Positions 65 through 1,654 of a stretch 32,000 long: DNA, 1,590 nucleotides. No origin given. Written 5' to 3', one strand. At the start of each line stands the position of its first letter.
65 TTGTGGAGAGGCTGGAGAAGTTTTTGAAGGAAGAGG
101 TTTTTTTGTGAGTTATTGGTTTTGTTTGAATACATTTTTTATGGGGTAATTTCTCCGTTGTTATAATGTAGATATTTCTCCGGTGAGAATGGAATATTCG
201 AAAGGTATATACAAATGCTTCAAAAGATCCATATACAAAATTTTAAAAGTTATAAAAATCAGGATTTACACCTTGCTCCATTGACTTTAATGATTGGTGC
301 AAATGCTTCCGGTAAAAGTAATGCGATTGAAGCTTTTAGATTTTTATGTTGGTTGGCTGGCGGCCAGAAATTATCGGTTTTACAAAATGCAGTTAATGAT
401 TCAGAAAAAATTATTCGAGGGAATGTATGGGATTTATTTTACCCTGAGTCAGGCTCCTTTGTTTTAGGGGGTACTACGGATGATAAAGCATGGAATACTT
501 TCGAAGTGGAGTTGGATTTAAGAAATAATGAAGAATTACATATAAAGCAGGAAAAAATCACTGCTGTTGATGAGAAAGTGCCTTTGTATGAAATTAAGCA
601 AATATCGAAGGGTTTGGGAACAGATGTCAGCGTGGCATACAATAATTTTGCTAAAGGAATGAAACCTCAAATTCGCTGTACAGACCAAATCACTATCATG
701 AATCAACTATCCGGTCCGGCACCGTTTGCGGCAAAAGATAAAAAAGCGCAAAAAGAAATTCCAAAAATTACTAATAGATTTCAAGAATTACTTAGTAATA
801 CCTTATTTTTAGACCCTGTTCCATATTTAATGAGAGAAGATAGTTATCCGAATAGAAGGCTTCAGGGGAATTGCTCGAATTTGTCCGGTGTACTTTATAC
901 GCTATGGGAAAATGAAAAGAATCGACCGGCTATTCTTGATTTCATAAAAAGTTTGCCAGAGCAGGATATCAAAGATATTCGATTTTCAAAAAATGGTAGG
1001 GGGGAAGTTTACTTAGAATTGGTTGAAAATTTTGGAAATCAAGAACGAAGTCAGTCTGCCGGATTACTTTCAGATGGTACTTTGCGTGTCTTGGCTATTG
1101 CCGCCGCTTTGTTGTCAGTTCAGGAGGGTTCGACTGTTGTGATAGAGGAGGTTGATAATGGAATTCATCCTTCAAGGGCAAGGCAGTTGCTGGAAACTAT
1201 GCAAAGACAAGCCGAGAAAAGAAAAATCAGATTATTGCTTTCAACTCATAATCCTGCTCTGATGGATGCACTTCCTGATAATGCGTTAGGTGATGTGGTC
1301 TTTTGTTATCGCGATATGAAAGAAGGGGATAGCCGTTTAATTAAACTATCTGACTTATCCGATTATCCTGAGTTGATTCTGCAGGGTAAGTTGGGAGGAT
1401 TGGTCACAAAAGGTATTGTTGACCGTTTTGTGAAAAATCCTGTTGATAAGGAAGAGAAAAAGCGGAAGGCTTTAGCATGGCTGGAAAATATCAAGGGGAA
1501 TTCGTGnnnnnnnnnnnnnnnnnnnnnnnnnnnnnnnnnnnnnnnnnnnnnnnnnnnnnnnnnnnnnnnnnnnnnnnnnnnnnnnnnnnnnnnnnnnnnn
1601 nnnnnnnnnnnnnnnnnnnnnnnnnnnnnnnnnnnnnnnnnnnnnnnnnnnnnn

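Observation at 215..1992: Translationally coupled ABC-type ATPase plus PIN-like protein: candidate undescribed two-gene defence/abortive-infection cassette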

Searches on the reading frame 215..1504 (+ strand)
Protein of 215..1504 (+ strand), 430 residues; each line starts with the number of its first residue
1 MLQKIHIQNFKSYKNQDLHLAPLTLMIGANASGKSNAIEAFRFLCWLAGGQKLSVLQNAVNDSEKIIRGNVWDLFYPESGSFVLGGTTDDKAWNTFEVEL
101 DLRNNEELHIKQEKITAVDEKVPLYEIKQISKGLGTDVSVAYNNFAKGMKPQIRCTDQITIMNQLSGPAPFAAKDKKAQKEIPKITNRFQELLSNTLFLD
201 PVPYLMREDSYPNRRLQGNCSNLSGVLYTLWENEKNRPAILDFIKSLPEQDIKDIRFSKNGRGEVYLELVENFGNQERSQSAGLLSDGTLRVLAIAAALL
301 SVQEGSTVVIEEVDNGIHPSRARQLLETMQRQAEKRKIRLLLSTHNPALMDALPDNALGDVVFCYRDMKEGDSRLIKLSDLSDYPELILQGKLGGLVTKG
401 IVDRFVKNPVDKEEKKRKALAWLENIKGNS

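Call 4: search_protein_families(library=pfam, proteins=[window:215-1504:+], max_evalue=1)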
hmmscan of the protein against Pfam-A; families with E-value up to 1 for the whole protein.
window:215-1504:+ (430 aa): 7 families
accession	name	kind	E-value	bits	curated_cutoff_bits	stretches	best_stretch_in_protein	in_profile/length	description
PF13304.12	AAA_21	-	8.4e-32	111.9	27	2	173-351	136-304/304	AAA domain, putative AbiEii toxin, Type IV TA system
PF13175.12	AAA_15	-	2.1e-18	67.6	32.1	2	1-78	1-55/374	AAA ATPase domain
PF02463.25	SMC_N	-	2.4e-12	47.2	40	1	1-351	1-203/220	RecF/RecN/SMC N terminal domain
PF13476.12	AAA_23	-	8.2e-11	43.3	27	1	4-160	1-142/201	AAA domain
PF13555.12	AAA_29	-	0.00037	20.6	27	1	2-44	1-45/61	P-loop containing region of AAA domain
PF11398.14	DUF2813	-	0.1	12.4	21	1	2-43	3-44/372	Protein of unknown function (DUF2813)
PF13514.12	AAA_27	-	0.14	12.2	22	1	2-45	3-50/206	AAA domain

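Call 5: search_protein_families(library=padloc, proteins=[window:215-1504:+], max_evalue=1)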
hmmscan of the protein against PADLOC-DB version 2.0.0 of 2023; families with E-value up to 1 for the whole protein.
window:215-1504:+ (430 aa): 127 families (the best 25 are shown)
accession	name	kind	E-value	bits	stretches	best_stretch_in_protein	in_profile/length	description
PDLC04392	PDC-M07A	-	2.5e-206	683.9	1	1-428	1-429/432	-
PDLC04393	PDC-M07A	-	4.3e-174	577.6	1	1-428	1-431/435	-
PDLC04390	PDC-M07A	-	7.9e-116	384.5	1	118-429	4-316/321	-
PDLC04391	PDC-M07A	-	1.9e-101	338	1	1-408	1-407/412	-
PDLC04389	PDC-M07A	-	6.8e-90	300.2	1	2-414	6-435/443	-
PDLC04184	HEC-01A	-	5.1e-35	119.4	2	188-361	213-403/464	-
PDLC04541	PDC-M25A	-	1.1e-32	111.7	1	1-383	1-343/380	-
PDLC04175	HEC-01A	-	4.6e-32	109.5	2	212-377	176-334/363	-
PDLC02335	AbiLi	-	8.8e-32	108.4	1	1-397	49-285/326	AbiLi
PDLC04176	HEC-01A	-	1.5e-30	104.8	1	2-353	3-324/371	-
PDLC02980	AriA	-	1.6e-30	105.1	2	175-351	138-304/304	-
PDLC04178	HEC-01A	-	1.6e-30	104.4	1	2-352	9-333/399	-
PDLC04182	HEC-01A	-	1.8e-30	104.2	1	2-400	4-398/406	-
PDLC04179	HEC-01A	-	2.4e-30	104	2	213-403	270-452/459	-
PDLC04177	HEC-01A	-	4.1e-29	99.8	1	1-400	4-386/393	-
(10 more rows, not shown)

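Call 6: search_protein_families(library=ncbifam, proteins=[window:215-1504:+], max_evalue=1)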
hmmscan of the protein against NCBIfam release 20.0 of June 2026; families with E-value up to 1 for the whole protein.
window:215-1504:+ (430 aa): 32 families (the best 25 are shown)
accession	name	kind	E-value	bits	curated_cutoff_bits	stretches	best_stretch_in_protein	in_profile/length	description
NF047739.1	antiphage_MADS3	equivalog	5.1e-22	78.6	420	2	185-374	216-399/427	methylation-associated defense system AAA family ATPase MAD3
TIGR00611.2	recf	equivalog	3.8e-09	36.2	172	1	2-46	1-46/339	DNA replication/repair protein RecF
NF038234.1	retron_eff_Eco8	equivalog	3.8e-08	32.4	250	2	2-43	3-45/679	retron Eco8 family effector endonuclease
TIGR00634.1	recN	equivalog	2.2e-07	30.2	407.85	1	253-350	410-506/563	DNA repair protein RecN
NF041760.1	PtuA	equivalog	3.2e-06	26.3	500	1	2-48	52-100/524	retron Ec78 anti-phage system effector ATPase PtuA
NF002572.0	PRK02224.1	equivalog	3.7e-05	22.2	1087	1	2-43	3-45/888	DNA double-strand break repair ATPase Rad50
TIGR04521.1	ECF_ATPase_2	equivalog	4.2e-05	22.8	330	1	275-346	135-204/279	energy-coupling factor transporter ATPase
NF047568.1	PSM_export_PmtC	equivalog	0.00011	21.8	375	1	286-351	121-184/290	phenol-soluble modulin export ABC transporter ATP-binding protein PmtC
TIGR03410.1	urea_trans_UrtE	equivalog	0.00017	21.1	285.8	1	277-347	124-192/230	urea ABC transporter ATP-binding subunit UrtE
NF041035.1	Rad50_Halo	equivalog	0.00018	20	1000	1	2-44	3-46/883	DNA double-strand break repair ATPase Rad50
TIGR02169.1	SMC_prok_A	equivalog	0.00021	19.1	729.4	1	2-44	2-46/1165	chromosome segregation protein SMC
TIGR01166.1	cbiO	subfamily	0.0011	18.4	211.8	1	278-349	121-189/190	cobalt ABC transporter, ATP-binding protein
TIGR02982.1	heterocyst_DevA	subfamily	0.0039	16.8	295.8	1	274-351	130-206/220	ABC exporter ATP-binding subunit, DevA family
NF003034.1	PRK03918.1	equivalog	0.0046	15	700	1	2-41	3-43/878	DNA double-strand break repair ATPase Rad50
NF002244.0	PRK01156.1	equivalog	0.0049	15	847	1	2-44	3-46/895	DNA double-strand break repair ATPase Rad50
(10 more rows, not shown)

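Call 13: search_solved_structures(query=window:215-1504:+, max_evalue=0.001)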
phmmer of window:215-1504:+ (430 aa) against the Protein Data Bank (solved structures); distinct sequences matched with E-value up to 0.001: 3.
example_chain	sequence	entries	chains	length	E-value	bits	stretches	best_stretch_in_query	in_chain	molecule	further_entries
6p74_A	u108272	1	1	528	6.5e-07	31.9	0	1-42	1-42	Putative ATP-dependent endonuclease of the OLD family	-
1e69_A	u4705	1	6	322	6.4e-05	25.3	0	2-54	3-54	CHROMOSOME SEGREGATION SMC PROTEIN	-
6qpq_A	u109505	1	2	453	0.0006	22.1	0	4-49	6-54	Structural maintenance of chromosomes protein,Structural maintenance of chromosomes protei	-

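Call 35: find_encoding_contigs(protein=window:215-1504:+, flank=10000, max_places=8)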
Protein window:215-1504:+ (430 aa): 23 contigs read that carry it; 8 places shown.
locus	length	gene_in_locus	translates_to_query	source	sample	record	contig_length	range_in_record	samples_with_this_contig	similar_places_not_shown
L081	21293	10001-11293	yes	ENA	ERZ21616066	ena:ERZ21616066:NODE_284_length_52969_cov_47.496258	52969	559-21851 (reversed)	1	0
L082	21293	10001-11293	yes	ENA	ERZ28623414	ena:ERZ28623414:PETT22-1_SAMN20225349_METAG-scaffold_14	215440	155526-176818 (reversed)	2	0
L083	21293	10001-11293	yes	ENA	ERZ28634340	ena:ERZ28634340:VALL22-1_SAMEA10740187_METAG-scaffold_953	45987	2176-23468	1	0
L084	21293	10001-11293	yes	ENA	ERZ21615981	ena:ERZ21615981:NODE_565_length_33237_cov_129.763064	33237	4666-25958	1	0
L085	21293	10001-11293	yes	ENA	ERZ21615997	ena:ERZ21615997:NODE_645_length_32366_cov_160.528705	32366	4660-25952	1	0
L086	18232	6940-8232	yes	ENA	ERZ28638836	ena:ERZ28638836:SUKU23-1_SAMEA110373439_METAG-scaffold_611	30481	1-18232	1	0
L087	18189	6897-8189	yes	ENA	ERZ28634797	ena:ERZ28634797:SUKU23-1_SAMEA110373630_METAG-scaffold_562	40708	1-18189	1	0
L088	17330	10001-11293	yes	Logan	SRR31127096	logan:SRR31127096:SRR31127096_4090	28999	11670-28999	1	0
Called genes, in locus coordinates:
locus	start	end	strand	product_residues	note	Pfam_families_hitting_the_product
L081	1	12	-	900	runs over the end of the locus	PF00311:PEPcase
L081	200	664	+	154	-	PF01967:MoaC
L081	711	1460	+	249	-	PF00899:ThiF, PF03435:Sacchrp_dh_NADP (faint)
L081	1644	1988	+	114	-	PF03788:LrgA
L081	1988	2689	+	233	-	PF04172:LrgB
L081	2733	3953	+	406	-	PF01960:ArgJ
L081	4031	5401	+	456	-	PF00654:Voltage_CLC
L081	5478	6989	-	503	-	PF03109:ABC1, PF27536:UbiB_helical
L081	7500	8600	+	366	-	PF01571:GCV_T, PF08669:GCV_T_C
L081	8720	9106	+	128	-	PF01597:GCV_H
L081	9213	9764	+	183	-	PF03352:Adenine_glyco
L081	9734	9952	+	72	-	-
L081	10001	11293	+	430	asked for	PF02463:SMC_N, PF13175:AAA_15, PF13476:AAA_23, PF13304:AAA_21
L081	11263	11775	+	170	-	-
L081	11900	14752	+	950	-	PF02347:GDC-P, PF01212:Beta_elim_lyase (weak), PF00266:Aminotran_5 (weak), PF21478:GcvP2_C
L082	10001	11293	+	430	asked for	PF02463:SMC_N, PF13175:AAA_15, PF13476:AAA_23, PF13304:AAA_21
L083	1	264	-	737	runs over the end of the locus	PF13328:HD_4, PF04607:RelA_SpoT, PF02824:TGS, PF19296:RelA_AH, PF28438:RelA_RIS, PF01842:ACT, PF13291:ACT_4, PF22629:ACT_AHAS_ss (faint)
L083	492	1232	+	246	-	-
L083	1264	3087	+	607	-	PF26745:SPM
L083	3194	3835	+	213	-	PF13417:GST_N_3, PF13409:GST_N_2, PF04399:Glutaredoxin2_C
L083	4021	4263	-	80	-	-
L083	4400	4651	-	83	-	-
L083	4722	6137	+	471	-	PF00270:DEAD, PF04851:ResIII, PF00271:Helicase_C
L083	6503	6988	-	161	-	PF12840:HTH_20 (weak), PF01022:HTH_5 (weak), PF01047:MarR, PF13404:HTH_AsnC-type, PF13412:HTH_24, PF01037:AsnC_trans_reg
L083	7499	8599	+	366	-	PF01571:GCV_T, PF08669:GCV_T_C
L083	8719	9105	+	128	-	PF01597:GCV_H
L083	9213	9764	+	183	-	PF03352:Adenine_glyco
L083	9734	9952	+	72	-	-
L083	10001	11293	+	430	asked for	PF02463:SMC_N, PF13175:AAA_15, PF13476:AAA_23, PF13304:AAA_21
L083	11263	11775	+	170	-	-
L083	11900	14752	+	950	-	PF02347:GDC-P, PF01212:Beta_elim_lyase (weak), PF00266:Aminotran_5 (weak), PF21478:GcvP2_C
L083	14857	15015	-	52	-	-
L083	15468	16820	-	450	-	PF01136:Peptidase_U32, PF16325:Peptidase_U32_C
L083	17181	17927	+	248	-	PF00528:BPD_transp_1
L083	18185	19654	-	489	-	PF02696:SelO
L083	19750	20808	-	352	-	PF00730:HhH-GPD, PF14815:NUDIX_4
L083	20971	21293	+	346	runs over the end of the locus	PF08240:ADH_N, PF16912:Glu_dehyd_C, PF00107:ADH_zinc_N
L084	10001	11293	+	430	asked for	PF02463:SMC_N, PF13175:AAA_15, PF13476:AAA_23, PF13304:AAA_21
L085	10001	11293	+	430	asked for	PF02463:SMC_N, PF13175:AAA_15, PF13476:AAA_23, PF13304:AAA_21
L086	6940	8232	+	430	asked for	PF02463:SMC_N, PF13175:AAA_15, PF13476:AAA_23, PF13304:AAA_21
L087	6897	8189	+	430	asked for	PF02463:SMC_N, PF13175:AAA_15, PF13476:AAA_23, PF13304:AAA_21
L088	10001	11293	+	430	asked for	PF02463:SMC_N, PF13175:AAA_15, PF13476:AAA_23, PF13304:AAA_21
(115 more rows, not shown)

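Call 52: find_homologous_proteins(query=window:215-1504:+, max_evalue=1e-20)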
Query window:215-1504:+ (430 aa): 4121 proteins with E <= 1e-20 among 8000 candidates; the best 120 are listed.
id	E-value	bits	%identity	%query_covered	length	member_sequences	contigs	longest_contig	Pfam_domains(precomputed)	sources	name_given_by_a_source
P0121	8.9e-280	945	99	100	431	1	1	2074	PF13175.13,PF13476.13,PF02463.26,PF13304.13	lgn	-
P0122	9.2e-280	945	99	100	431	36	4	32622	PF13175.13,PF13476.13,PF02463.26,PF13304.13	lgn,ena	-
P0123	3.3e-279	944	98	100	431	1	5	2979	PF13175.13,PF13476.13,PF02463.26,PF13304.13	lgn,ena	-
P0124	6.8e-279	943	99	100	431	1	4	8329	PF13175.13,PF13476.13,PF02463.26,PF13304.13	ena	-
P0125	3.2e-190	651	69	100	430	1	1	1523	PF13175.13,PF13476.13,PF02463.26,PF13304.13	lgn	-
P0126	4.3e-190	650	69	100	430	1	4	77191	PF13175.13,PF13476.13,PF02463.26,PF13304.13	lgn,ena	-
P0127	2.1e-189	648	69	100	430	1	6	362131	PF13175.13,PF13476.13,PF02463.26,PF13304.13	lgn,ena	-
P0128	5.1e-189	647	69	100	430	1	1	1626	PF13175.13,PF13476.13,PF02463.26,PF13304.13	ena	-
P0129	7.2e-189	646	69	100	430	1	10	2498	PF13175.13,PF13476.13,PF02463.26,PF13304.13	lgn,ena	-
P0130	3.6e-188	644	68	100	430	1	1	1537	PF13175.13,PF13476.13,PF02463.26,PF13304.13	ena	-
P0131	6.4e-187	640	69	100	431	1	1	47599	PF13175.13,PF13476.13,PF02463.26,PF13304.13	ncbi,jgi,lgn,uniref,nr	ncbi:AAA family ATPase [Pantoea sp.]|uniref:AAA family ATPase n=1 Tax=Pantoea sp. TaxID=69393 RepID=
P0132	9.0e-187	639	68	100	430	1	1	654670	PF13175.13,PF13476.13,PF02463.26,PF13304.13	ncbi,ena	-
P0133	1.2e-186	639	68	100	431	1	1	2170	PF13175.13,PF13476.13,PF02463.26,PF13304.13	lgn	-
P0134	2.4e-186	638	68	100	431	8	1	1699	PF13175.13,PF13476.13,PF02463.26,PF13304.13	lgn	-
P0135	2.9e-186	637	69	100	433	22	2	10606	PF13175.13,PF13476.13,PF02463.26,PF13304.13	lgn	-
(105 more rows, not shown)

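Call 57: search_protein_families(library=pfam, proteins=[L083:9734-9949:+], max_evalue=0.001)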
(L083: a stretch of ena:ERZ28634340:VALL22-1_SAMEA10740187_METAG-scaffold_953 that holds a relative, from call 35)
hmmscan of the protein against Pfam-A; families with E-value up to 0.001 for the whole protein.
L083:9734-9949:+ (72 aa): 0 families

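Call 62: predict_structure(alignment_id=A3)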
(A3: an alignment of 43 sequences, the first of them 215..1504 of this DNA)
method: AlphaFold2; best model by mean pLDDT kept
length: 430 residues; sequences in the alignment: 43
mean_pLDDT: 85.3   pTM: 0.87
mean pLDDT of the five models: 85.3, 84.0, 83.5, 82.4, 81.9
residues with pLDDT >= 90: 208; 70-90: 160; 50-70: 59; < 50: 3
segments of 3 or more residues with pLDDT < 50: none
pLDDT, mean of each block of 10 residues (from residue 1): 96 94 81 77 94 90 73 88 96 96 89 93 93 92 72 94 90 87 95 93 91 92 96 92 75 88 92 81 86 94 94 79 85 93 81 77 82 85 68 64 62 71 58
secondary structure, 60 per line:
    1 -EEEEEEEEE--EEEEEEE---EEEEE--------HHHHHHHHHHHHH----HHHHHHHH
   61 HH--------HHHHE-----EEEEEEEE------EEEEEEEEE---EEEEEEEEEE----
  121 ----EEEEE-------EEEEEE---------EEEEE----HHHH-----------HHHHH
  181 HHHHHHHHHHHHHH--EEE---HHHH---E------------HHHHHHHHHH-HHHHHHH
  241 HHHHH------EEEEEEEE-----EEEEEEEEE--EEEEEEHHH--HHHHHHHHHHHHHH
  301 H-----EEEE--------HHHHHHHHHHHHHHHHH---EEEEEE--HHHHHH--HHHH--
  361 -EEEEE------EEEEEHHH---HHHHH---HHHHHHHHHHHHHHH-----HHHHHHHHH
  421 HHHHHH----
elements in order: E2-10 E13-19 E23-27 H36-48 H53-62 H71-74 E81-88 E95-103 E107-116 E125-129 E137-142 E152-156 H161-164 H176-194 E197-199 H203-206 H223-232 H234-245 E252-259 E265-273 E276-281 H287-301 E307-310 H319-335 E339-344 H347-352 H355-358 E362-366 E373-377 H384-388 H392-406 H412-426

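Call 64: fold_search(model_id=the predicted structure, library=pdb)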
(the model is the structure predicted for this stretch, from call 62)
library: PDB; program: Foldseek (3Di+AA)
matches with E <= 10: 1246; with E <= 0.001: 206
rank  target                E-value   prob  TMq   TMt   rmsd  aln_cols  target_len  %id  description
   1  5h68_A                1.9e-12  1.00  0.46  0.58   8.7       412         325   16  Crystal structure of an engaged dimer of the Geobacillus stearothermophilus SMC head domain (released 2017-03-15)
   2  8eea_C                1.9e-12  1.00  0.46  0.45  12.7       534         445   12  Structure of E.coli Septu (PtuAB) complex (released 2023-12-27)
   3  9n6b_A                2.8e-12  1.00  0.44  0.37  14.9       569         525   12  Structure of the retron IA complex with HNH nuclease in the "up" orientation (released 2025-04-23)
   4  9nnb_D                6.5e-12  1.00  0.44  0.38  13.5       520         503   12  Cryo-EM structure of the Retron Ec78 complex, PtuA:PtuB:RT (4:2:1) (released 2025-10-08)
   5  9vhe_D                8.6e-12  1.00  0.45  0.45  13.6       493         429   12  cryoEM structure of retron-Eco7 complex (released 2025-12-31)
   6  8eea_B                9.1e-12  1.00  0.49  0.55   6.7       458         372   13  Structure of E.coli Septu (PtuAB) complex (released 2023-12-27)
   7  9n69_C                9.1e-12  1.00  0.41  0.39  21.7       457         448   15  Structure of the retron IA complex with HNH nuclease in the "down" orientation (released 2025-04-23)
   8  8eea_D                1.0e-11  1.00  0.40  0.38  13.0       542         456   13  Structure of E.coli Septu (PtuAB) complex (released 2023-12-27)
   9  9nnb_F                1.1e-11  1.00  0.43  0.36  14.4       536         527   10  Cryo-EM structure of the Retron Ec78 complex, PtuA:PtuB:RT (4:2:1) (released 2025-10-08)
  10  4ncj_B                1.2e-11  1.00  0.45  0.60   9.4       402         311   14  Crystal Structure of Pyrococcus furiosis Rad50 R805E mutation with ADP Beryllium Flouride (released 2014-03-05)
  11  9kjx_D                1.2e-11  1.00  0.42  0.35  16.9       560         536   11  Cryo-EM structure of the Retron-Eco7 complex (state 1) (released 2025-11-12)
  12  8ee4_C                1.3e-11  1.00  0.47  0.49   9.0       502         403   13  Structure of PtuA (released 2024-01-03)
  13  3qkt_B                1.5e-11  1.00  0.44  0.57   8.6       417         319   13  Rad50 ABC-ATPase with adjacent coiled-coil region in complex with AMP-PNP (released 2011-03-30)
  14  4ncj_C                1.5e-11  1.00  0.43  0.55  10.6       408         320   13  Crystal Structure of Pyrococcus furiosis Rad50 R805E mutation with ADP Beryllium Flouride (released 2014-03-05)
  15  8eea_A                1.8e-11  1.00  0.47  0.53   7.6       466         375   15  Structure of E.coli Septu (PtuAB) complex (released 2023-12-27)
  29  8ee4_E                5.4e-11  1.00  0.44  0.47   8.2       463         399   13  Structure of PtuA (released 2024-01-03)
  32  9n6b_B                6.3e-11  1.00  0.39  0.34  21.4       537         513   13  Structure of the retron IA complex with HNH nuclease in the "up" orientation (released 2025-04-23)
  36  8ee4_F                8.4e-11  1.00  0.46  0.49   7.7       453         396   12  Structure of PtuA (released 2024-01-03)
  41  9n6b_C                1.0e-10  1.00  0.40  0.39  18.5       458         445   15  Structure of the retron IA complex with HNH nuclease in the "up" orientation (released 2025-04-23)
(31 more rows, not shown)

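Call 65: find_related_loci(query=L083:9213-9761:+, collection=metagenome_contigs, flank=6000)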
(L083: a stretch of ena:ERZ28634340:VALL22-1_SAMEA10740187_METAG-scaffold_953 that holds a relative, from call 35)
Query L083:9213-9761:+ (183 aa) in metagenome_contigs; peptide patterns used: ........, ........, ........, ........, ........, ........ (x = any residue, [..] = any of these).
459 stretches matched a pattern; 110 encode a relative of the query (tblastn E <= 1e-3); the best 80 are kept; 80 distinct loci.
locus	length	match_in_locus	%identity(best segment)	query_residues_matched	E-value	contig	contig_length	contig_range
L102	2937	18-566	98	1-183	2e-127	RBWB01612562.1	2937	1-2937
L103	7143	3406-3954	97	1-183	4e-122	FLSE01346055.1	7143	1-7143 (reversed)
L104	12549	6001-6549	97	1-183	3e-122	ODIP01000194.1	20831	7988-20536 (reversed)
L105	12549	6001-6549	97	1-183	2e-121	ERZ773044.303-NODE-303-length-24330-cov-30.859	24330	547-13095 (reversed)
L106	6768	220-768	96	1-183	5e-121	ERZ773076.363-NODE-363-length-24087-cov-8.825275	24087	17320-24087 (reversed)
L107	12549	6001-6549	97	1-183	5e-121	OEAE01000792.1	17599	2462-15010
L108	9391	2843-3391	96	1-183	6e-121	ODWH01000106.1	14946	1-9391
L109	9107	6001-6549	96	1-183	8e-121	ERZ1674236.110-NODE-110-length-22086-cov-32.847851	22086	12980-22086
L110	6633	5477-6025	96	1-183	9e-121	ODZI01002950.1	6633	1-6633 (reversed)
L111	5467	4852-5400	96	1-183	6e-121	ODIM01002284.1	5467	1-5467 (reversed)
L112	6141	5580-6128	97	1-183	7e-121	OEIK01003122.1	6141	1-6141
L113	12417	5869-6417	96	1-183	3e-120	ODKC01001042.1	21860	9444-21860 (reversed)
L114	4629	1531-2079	96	1-183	3e-121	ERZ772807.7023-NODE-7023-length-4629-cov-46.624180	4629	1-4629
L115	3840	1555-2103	96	1-183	5e-122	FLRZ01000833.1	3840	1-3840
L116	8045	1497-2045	95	1-183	2e-119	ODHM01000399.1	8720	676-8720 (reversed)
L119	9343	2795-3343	96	1-183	2e-119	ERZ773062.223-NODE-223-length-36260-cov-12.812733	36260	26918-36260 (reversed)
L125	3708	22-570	94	1-183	2e-119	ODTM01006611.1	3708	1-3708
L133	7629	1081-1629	88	1-183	3e-112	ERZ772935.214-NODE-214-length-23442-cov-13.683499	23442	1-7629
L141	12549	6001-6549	87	1-183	5e-110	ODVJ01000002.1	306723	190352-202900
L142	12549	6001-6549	84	1-183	6e-104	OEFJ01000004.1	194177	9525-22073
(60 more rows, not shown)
